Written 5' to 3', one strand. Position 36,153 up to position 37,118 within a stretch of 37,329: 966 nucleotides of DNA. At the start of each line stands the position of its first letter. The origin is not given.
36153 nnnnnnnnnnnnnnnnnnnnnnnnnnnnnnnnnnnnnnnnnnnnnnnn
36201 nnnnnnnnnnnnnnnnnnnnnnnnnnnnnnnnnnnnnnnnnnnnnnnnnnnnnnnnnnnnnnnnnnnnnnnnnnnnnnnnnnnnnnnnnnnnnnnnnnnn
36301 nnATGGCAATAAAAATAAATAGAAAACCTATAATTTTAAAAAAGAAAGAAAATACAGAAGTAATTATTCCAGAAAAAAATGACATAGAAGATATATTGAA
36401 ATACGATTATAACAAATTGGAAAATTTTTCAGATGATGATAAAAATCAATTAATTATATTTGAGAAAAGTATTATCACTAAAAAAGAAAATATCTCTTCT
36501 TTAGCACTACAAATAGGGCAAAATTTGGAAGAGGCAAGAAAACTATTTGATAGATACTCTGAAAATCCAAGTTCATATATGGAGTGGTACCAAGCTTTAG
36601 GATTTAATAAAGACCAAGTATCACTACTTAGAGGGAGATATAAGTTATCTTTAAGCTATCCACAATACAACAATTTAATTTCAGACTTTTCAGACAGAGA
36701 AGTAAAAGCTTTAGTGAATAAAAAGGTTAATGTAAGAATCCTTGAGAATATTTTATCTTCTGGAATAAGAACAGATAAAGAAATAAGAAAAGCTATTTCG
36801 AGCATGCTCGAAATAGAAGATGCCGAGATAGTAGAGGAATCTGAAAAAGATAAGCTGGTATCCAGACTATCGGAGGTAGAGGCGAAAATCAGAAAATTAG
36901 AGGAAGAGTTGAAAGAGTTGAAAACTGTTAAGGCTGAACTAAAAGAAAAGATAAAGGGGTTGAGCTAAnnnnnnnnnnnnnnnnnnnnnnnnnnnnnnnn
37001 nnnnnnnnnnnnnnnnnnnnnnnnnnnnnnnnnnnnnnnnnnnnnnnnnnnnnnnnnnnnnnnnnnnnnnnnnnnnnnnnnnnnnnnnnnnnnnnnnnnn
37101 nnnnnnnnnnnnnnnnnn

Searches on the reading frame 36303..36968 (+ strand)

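Call 80: search_protein_families(library=phrogs, proteins=[window:36303-36968:+], max_evalue=0.001)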
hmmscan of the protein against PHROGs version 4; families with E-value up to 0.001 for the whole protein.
window:36303-36968:+ (221 aa): 1 family
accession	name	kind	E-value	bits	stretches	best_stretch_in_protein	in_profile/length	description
phrog_32652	-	unknown function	1e-14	55.6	1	26-220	19-206/213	-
